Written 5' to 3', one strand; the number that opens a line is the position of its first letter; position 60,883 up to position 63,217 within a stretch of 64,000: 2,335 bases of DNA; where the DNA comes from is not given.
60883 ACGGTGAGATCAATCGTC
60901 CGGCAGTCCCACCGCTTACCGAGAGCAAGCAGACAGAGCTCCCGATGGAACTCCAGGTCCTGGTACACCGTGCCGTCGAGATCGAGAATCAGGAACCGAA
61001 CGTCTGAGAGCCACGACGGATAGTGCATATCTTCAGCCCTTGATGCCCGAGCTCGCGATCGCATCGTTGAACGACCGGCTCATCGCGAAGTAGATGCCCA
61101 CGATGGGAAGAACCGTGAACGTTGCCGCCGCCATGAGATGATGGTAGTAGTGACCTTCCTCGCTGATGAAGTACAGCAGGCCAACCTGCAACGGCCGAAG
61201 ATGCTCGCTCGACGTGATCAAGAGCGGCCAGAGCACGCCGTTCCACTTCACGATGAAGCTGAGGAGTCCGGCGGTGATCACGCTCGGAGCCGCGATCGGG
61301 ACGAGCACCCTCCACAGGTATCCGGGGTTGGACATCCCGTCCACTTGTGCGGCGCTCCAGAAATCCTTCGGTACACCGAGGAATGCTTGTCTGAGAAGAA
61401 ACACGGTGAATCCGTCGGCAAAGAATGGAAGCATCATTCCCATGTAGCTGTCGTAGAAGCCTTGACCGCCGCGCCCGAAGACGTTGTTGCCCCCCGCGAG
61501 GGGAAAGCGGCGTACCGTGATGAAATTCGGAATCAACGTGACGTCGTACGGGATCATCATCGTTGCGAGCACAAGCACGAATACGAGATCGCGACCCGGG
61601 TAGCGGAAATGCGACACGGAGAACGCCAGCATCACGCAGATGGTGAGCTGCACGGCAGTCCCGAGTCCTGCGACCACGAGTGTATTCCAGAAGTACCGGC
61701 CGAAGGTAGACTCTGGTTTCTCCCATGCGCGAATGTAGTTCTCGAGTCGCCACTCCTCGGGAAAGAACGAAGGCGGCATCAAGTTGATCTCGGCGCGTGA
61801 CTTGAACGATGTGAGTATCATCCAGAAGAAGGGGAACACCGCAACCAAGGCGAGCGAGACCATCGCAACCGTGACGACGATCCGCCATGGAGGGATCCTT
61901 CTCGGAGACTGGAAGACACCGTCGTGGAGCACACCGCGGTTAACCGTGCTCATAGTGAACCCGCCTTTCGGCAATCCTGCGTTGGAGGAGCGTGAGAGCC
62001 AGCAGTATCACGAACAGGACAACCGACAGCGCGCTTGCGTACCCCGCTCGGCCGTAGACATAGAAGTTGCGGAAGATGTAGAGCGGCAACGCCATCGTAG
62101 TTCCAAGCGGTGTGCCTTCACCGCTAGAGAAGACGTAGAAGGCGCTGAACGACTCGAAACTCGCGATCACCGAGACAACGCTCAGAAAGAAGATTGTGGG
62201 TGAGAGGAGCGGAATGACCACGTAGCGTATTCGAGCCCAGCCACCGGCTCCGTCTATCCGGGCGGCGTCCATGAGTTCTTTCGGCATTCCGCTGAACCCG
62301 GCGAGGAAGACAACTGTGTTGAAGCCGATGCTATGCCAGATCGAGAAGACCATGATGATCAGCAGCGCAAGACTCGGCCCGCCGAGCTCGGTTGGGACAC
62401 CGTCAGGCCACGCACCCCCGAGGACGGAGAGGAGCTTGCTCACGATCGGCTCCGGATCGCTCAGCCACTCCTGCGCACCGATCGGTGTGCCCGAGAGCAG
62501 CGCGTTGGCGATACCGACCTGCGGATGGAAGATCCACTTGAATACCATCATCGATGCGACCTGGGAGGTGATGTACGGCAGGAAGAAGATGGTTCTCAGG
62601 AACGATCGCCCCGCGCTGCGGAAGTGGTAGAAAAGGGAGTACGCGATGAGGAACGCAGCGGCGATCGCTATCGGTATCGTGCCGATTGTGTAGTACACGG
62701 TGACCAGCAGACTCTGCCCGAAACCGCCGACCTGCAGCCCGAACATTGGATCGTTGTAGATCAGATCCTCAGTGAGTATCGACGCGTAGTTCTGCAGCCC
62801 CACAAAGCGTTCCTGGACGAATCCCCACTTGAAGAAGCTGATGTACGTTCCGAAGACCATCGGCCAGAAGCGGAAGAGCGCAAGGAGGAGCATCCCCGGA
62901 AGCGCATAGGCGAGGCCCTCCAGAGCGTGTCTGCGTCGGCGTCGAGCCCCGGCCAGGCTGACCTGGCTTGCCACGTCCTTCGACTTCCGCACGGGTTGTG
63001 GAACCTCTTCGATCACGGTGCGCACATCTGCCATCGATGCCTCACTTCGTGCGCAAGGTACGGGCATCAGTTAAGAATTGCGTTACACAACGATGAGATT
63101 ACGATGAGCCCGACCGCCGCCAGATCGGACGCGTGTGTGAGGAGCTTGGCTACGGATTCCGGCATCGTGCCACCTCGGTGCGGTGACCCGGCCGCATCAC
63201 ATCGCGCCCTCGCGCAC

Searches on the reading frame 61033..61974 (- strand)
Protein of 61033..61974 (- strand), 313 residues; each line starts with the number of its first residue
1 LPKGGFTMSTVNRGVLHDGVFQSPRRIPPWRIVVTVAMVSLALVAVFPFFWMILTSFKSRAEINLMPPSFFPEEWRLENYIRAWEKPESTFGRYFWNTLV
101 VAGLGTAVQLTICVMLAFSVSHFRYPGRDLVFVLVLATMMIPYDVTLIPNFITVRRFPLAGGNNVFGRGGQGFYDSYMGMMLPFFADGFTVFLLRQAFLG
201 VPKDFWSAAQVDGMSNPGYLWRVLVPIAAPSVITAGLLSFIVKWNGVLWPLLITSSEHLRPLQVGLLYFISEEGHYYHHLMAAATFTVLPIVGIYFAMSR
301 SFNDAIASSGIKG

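Call 41: search_protein_families(library=pfam, proteins=[window:61033-61974:-], max_evalue=0.000001)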
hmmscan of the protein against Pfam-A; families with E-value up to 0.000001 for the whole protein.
window:61033-61974:- (313 aa): 1 family
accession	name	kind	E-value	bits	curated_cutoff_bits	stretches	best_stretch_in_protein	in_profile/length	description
PF00528.27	BPD_transp_1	-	2.4e-12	47.4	26.4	1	116-302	8-178/184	Binding-protein-dependent transport system inner membrane component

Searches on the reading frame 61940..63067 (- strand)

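Call 41: search_protein_families(library=pfam, proteins=[window:61940-63067:-], max_evalue=0.000001)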
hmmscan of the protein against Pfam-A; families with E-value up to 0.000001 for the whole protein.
window:61940-63067:- (375 aa): 1 family
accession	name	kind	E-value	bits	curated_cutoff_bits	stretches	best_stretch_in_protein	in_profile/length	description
PF00528.27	BPD_transp_1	-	4.8e-15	56.2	26.4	1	135-368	2-181/184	Binding-protein-dependent transport system inner membrane component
